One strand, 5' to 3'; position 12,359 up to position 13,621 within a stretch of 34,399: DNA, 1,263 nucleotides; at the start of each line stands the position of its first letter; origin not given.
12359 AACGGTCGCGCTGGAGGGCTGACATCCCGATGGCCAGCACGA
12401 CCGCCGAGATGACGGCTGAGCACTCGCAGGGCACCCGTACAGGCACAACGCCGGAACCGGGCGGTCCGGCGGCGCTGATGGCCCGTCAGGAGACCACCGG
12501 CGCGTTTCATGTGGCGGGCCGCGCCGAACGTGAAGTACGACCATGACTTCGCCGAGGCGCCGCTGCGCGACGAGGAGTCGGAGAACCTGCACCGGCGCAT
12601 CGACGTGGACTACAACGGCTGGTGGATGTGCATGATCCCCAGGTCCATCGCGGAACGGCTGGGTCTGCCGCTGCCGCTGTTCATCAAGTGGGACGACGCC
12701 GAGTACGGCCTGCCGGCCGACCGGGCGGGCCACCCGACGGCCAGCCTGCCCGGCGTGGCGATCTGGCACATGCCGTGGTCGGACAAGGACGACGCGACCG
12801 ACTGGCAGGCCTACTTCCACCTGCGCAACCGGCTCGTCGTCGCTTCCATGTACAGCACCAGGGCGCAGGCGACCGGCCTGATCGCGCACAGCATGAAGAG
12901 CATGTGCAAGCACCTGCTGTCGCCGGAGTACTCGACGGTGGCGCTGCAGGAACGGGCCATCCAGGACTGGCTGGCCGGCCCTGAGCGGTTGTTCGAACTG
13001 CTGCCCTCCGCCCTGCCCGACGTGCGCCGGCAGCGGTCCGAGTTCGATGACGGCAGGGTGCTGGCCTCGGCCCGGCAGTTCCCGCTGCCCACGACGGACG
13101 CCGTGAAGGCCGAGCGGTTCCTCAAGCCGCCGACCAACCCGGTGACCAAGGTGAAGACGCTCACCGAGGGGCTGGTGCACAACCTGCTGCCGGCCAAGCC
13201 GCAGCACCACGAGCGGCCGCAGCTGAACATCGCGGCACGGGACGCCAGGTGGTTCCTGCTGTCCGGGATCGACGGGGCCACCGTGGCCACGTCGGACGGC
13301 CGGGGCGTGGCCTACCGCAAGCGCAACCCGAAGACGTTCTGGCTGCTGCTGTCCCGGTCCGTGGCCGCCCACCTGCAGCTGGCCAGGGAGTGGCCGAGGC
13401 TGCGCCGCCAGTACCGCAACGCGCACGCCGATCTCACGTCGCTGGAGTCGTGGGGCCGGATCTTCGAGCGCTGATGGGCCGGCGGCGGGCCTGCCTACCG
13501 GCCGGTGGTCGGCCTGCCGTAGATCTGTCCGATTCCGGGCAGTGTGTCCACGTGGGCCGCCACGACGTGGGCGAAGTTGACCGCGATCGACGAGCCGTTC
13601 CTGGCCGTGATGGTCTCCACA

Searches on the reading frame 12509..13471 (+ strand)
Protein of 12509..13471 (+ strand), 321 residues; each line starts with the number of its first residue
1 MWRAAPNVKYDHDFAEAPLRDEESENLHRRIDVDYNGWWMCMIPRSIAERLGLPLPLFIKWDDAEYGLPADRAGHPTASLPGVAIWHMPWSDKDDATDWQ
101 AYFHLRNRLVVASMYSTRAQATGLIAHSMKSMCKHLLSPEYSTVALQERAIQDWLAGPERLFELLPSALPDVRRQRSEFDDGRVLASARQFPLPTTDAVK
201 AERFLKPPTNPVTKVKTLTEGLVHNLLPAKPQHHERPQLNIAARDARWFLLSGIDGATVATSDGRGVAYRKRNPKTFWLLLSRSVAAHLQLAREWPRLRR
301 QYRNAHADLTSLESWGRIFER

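Call 5: search_protein_families(library=pfam, proteins=[window:12509-13471:+], max_evalue=0.01)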
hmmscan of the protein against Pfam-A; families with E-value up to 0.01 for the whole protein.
window:12509-13471:+ (321 aa): 2 families
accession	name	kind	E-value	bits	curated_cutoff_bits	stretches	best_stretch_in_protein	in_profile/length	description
PF19320.4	GlfT2_domain3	-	9.8e-79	264.1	27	1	124-320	1-196/197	Galactofuranosyltransferase-2, domain 3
PF13641.12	Glyco_tranf_2_3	-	9.8e-07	29.4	27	1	20-109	150-227/230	Glycosyltransferase like family 2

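Call 7: find_homologous_proteins(query=window:12509-13471:+)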
Query window:12509-13471:+ (321 aa): 497 proteins with E <= 0.001 among 4795 candidates; the best 120 are listed.
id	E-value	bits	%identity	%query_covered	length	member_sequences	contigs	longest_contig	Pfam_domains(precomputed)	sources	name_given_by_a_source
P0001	9.4e-215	730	99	100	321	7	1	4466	PF13641.13,PF19320.5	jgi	jgi:galactofuranosylgalactofuranosylrhamnosyl-N-acetylglucosaminyl-diphospho-decaprenol beta-1,5/1,6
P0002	1.1e-184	631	84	99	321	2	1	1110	PF13641.13,PF19320.5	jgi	jgi:galactofuranosylgalactofuranosylrhamnosyl-N-acetylglucosaminyl-diphospho-decaprenol beta-1,5/1,6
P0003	1.9e-183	627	83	100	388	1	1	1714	PF13641.13,PF19320.5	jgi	jgi:galactofuranosylgalactofuranosylrhamnosyl-N-acetylglucosaminyl-diphospho-decaprenol beta-1,5/1,6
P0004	4.1e-183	626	83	100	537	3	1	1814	PF17994.8,PF13641.13,PF19320.5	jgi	jgi:galactofuranosylgalactofuranosylrhamnosyl-N-acetylglucosaminyl-diphospho-decaprenol beta-1,5/1,6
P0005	3.5e-182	623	84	100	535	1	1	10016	PF17994.8,PF13641.13,PF19320.5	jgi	jgi:galactofuranosylgalactofuranosylrhamnosyl-N-acetylglucosaminyl-diphospho-decaprenol beta-1,5/1,6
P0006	3.8e-156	537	73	99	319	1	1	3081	PF13641.13,PF19320.5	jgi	jgi:galactofuranosylgalactofuranosylrhamnosyl-N-acetylglucosaminyl-diphospho-decaprenol beta-1,5/1,6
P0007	1.5e-152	526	71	99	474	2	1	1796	PF13641.13,PF19320.5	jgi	-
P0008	2.9e-151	521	71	100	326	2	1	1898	PF13641.13,PF19320.5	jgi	-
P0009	1.7e-141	489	66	99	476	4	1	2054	PF13641.13,PF19320.5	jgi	jgi:galactofuranosylgalactofuranosylrhamnosyl-N-acetylglucosaminyl-diphospho-decaprenol beta-1,5/1,6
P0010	6.1e-137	474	65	99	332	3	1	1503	PF13641.13,PF19320.5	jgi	jgi:galactofuranosylgalactofuranosylrhamnosyl-N-acetylglucosaminyl-diphospho-decaprenol beta-1,5/1,6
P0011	1.1e-131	457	84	74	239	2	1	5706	PF19320.5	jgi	jgi:galactofuranosylgalactofuranosylrhamnosyl-N-acetylglucosaminyl-diphospho-decaprenol beta-1,5/1,6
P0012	3.5e-131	455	73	88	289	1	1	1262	PF13641.13,PF19320.5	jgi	jgi:galactofuranosylgalactofuranosylrhamnosyl-N-acetylglucosaminyl-diphospho-decaprenol beta-1,5/1,6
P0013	9.7e-127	441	60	100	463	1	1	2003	PF13641.13,PF19320.5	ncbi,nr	ncbi:MAG: glycosyltransferase family 2 protein, partial [Chthoniobacterales bacterium]|nr:glycosyltr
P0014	1.0e-120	421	66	87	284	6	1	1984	PF13641.13,PF19320.5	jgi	jgi:galactofuranosylgalactofuranosylrhamnosyl-N-acetylglucosaminyl-diphospho-decaprenol beta-1,5/1,6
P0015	5.2e-119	415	58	99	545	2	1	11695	PF17994.8,PF13641.13,PF19320.5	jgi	jgi:galactofuranosylgalactofuranosylrhamnosyl-N-acetylglucosaminyl-diphospho-decaprenol beta-1,5/1,6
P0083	1.1e-104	368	54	98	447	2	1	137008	PF13641.13,PF19320.5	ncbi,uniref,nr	ncbi:UDP-galactofuranosyl transferase GlfT2 [Mycobacterium ulcerans str. Harvey]|uniref:UDP-galactof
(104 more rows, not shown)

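Call 8: find_encoding_contigs(protein=P0005, flank=10000, max_places=4)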
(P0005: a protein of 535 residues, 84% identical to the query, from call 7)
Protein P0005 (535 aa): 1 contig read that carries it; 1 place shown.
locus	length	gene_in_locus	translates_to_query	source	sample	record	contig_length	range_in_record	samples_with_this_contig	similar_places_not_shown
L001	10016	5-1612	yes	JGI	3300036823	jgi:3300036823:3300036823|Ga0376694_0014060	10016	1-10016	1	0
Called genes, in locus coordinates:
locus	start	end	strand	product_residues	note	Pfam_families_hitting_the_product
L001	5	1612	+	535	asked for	PF17994:Glft2_N, PF13641:Glyco_tranf_2_3, PF19320:GlfT2_domain3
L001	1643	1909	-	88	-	-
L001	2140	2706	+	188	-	PF00440:TetR_N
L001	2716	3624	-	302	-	PF13641:Glyco_tranf_2_3, PF00535:Glycos_transf_2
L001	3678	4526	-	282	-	PF00005:ABC_tran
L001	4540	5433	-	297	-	PF01061:ABC2_membrane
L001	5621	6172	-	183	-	PF10759:BPA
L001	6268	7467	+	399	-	PF00266:Aminotran_5, PF01041:DegT_DnrJ_EryC1 (weak)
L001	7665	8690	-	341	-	PF08240:ADH_N, PF00107:ADH_zinc_N, PF13602:ADH_zinc_N_2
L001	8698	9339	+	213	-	PF13302:Acetyltransf_3, PF00583:Acetyltransf_1 (weak)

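Call 9: find_encoding_contigs(protein=P0001, flank=10000, max_places=4)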
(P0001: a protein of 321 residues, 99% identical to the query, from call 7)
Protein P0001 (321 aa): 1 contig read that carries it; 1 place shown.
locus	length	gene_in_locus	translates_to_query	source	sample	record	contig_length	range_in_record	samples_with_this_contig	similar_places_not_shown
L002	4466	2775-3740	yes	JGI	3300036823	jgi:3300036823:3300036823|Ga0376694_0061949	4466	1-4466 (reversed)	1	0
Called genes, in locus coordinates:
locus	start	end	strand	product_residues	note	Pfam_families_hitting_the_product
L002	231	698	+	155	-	PF04138:GtrA_DPMS_TM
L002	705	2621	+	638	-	PF17994:Glft2_N, PF00535:Glycos_transf_2, PF13641:Glyco_tranf_2_3, PF19320:GlfT2_domain3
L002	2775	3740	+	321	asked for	PF13641:Glyco_tranf_2_3 (weak), PF19320:GlfT2_domain3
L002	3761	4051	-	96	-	-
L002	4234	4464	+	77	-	?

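Call 10: find_encoding_contigs(protein=P0006, flank=10000, max_places=4)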
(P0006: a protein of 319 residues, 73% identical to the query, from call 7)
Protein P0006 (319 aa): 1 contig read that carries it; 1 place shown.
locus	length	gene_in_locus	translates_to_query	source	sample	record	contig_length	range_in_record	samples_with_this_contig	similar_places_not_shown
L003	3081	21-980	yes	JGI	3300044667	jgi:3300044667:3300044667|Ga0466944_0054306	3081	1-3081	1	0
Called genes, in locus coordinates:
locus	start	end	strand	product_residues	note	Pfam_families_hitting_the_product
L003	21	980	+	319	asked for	PF13641:Glyco_tranf_2_3, PF19320:GlfT2_domain3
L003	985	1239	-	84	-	-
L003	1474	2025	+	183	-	PF00440:TetR_N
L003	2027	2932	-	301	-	PF13641:Glyco_tranf_2_3, PF00535:Glycos_transf_2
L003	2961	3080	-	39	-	?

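Call 11: search_solved_structures(query=window:12509-13471:+, show_alignments=1)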
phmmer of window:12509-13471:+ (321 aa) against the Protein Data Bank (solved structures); distinct sequences matched with E-value up to 0.001: 3.
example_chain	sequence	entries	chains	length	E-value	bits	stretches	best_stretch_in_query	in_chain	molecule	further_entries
9dtp_A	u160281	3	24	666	4e-116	391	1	1-319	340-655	Galactofuranosyltransferase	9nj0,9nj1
9oa3_A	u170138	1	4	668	4e-116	391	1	1-319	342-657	Galactofuranosyltransferase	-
4fix_A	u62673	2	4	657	3.9e-113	381.1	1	1-316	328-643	UDP-galactofuranosyl transferase GlfT2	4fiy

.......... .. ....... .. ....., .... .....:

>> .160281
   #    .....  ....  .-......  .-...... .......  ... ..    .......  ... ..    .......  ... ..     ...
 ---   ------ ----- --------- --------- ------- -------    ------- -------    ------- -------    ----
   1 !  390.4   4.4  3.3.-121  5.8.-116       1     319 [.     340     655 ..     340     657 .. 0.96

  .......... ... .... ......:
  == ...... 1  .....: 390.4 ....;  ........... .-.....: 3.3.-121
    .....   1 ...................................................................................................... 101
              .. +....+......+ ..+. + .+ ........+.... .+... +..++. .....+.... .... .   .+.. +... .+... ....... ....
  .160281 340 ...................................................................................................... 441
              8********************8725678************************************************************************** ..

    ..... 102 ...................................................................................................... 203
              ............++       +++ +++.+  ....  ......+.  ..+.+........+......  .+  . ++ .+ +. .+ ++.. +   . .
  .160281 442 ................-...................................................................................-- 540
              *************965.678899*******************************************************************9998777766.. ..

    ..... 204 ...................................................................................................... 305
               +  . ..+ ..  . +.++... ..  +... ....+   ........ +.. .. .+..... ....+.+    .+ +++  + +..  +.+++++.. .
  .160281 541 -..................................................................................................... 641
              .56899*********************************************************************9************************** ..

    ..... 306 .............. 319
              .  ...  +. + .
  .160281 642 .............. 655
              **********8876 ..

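Call 15: find_related_loci(query=window:12509-13471:+, collection=genome_contigs, flank=10000)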
Query window:12509-13471:+ (321 aa) in genome_contigs; peptide patterns used: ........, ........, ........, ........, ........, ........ (x = any residue, [..] = any of these).
599 stretches matched a pattern (row limit reached: there are more); 515 encode a relative of the query (tblastn E <= 1e-3); the best 80 are kept; 80 distinct loci.
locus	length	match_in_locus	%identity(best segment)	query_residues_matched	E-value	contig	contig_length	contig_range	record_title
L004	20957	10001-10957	91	1-320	0e+0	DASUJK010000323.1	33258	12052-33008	MAG TPA_asm: Pseudonocardiaceae bacterium isolate SMAG_U1484 k141_1224203, whole genome shotgun sequence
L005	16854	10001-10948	83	1-316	0e+0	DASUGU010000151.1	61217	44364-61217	MAG TPA_asm: Pseudonocardiaceae bacterium isolate SMAG_U1414 k141_759460, whole genome shotgun sequence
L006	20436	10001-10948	84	1-316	0e+0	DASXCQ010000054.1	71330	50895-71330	MAG TPA_asm: Pseudonocardiaceae bacterium isolate SMAG_U5064 k141_4179656, whole genome shotgun sequence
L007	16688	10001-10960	80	1-320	5e-178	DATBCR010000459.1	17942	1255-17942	MAG TPA_asm: Pseudonocardiaceae bacterium isolate SMAG_U5790 k141_3250939, whole genome shotgun sequence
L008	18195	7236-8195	74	1-320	1e-164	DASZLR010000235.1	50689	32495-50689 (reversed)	MAG TPA_asm: Pseudonocardiaceae bacterium isolate SMAG_U5870 k141_2684515, whole genome shotgun sequence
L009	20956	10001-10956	84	1-319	7e-157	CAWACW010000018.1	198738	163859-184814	MAG: Candidatus Melainabacteria bacterium isolate MFD09368.bin.1.187 genome assembly, contig: contig_4004, whole genome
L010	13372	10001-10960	70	1-319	3e-153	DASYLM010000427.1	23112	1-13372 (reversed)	MAG TPA_asm: Pseudonocardia sp. isolate SMAG_U4348 k141_2055851, whole genome shotgun sequence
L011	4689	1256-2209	73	1-320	7e-156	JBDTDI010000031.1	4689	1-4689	MAG: Mycobacteriaceae bacterium isolate cluster2_bin.176 k127_5072908, whole genome shotgun sequence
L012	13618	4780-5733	69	2-319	1e-151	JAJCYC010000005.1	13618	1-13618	MAG: Pseudonocardia sp. isolate OFTM335 OFTM335_4, whole genome shotgun sequence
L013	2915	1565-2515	72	1-319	2e-159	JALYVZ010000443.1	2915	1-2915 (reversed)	MAG: Actinomycetota bacterium isolate LAG bin56 SD1464_NODE_23423_length_2915_cov_1.897418, whole genome shotgun sequenc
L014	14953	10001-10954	70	2-319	1e-151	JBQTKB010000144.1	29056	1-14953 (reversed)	MAG: Pseudonocardia sp. isolate SAW77 c_000000033716, whole genome shotgun sequence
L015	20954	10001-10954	68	2-320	5e-150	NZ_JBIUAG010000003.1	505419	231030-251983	Kutzneria sp. NPDC052558 NPDC052558_381_G6.ctg-0003, whole genome shotgun sequence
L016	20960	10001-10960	68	1-319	9e-150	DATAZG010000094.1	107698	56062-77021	MAG TPA_asm: Pseudonocardia sp. isolate SMAG_U5699 k141_3515736, whole genome shotgun sequence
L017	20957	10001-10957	68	2-319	8e-149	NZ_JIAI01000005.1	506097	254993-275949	Pseudonocardia acaciae DSM 45401 N912DRAFT_scaffold00005.5_C, whole genome shotgun sequence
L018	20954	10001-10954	67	2-319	3e-148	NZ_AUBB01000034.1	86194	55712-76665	Pseudonocardia spinosispora DSM 44797 G406DRAFT_scaffold00023.23_C, whole genome shotgun sequence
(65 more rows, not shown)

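Call 28: find_encoding_contigs(protein=P0002, flank=3000, max_places=3)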
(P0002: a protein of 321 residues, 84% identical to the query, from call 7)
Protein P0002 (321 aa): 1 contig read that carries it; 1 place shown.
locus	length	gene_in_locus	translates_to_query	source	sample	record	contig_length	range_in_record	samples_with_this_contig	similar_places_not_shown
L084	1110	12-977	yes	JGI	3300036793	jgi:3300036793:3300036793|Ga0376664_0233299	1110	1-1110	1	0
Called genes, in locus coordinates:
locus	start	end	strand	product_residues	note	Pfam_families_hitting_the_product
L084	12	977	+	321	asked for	PF13641:Glyco_tranf_2_3, PF19320:GlfT2_domain3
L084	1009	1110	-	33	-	?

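Call 29: find_encoding_contigs(protein=P0008, flank=3000, max_places=3)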
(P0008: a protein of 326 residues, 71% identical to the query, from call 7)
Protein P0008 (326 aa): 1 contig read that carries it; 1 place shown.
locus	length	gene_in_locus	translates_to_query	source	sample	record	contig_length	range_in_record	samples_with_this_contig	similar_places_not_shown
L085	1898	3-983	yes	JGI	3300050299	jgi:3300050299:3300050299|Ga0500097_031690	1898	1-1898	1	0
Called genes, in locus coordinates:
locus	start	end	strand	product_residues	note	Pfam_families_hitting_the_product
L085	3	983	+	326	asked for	PF13641:Glyco_tranf_2_3, PF19320:GlfT2_domain3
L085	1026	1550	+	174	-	PF01569:PAP2, PF14378:PAP2_3 (weak)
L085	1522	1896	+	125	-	?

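Call 48: list_cluster_members(proteins=[P0001, window:12509-13471:+])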
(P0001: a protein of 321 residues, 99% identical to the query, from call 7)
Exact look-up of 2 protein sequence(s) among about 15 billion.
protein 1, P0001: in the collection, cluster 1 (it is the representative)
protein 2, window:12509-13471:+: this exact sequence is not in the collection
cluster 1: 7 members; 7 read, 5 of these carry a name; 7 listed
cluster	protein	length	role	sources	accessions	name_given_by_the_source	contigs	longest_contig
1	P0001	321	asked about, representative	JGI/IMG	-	galactofuranosylgalactofuranosylrhamnosyl-N-acetylglucosaminyl-diphospho-decaprenol ...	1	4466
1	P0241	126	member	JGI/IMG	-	galactofuranosylgalactofuranosylrhamnosyl-N-acetylglucosaminyl-diphospho-decaprenol ...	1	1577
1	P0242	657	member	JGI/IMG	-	galactofuranosylgalactofuranosylrhamnosyl-N-acetylglucosaminyl-diphospho-decaprenol ...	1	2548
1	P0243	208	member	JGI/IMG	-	galactofuranosylgalactofuranosylrhamnosyl-N-acetylglucosaminyl-diphospho-decaprenol ...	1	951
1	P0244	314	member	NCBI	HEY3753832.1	MAG TPA: glycosyltransferase [Pseudonocardiaceae bacterium]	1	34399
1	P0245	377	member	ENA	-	-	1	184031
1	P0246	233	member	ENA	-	-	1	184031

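Call 50: find_encoding_contigs(protein=P0242, flank=3000, max_places=3)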
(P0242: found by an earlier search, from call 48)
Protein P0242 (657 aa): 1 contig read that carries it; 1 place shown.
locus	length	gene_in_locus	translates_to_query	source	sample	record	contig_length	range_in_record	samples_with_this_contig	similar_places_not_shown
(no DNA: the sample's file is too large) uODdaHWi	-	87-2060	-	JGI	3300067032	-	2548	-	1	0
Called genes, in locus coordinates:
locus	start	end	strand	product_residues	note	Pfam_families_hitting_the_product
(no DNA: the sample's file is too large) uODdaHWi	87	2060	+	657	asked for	PF17994:Glft2_N, PF13641:Glyco_tranf_2_3, PF19320:GlfT2_domain3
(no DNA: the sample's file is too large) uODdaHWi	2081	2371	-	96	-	-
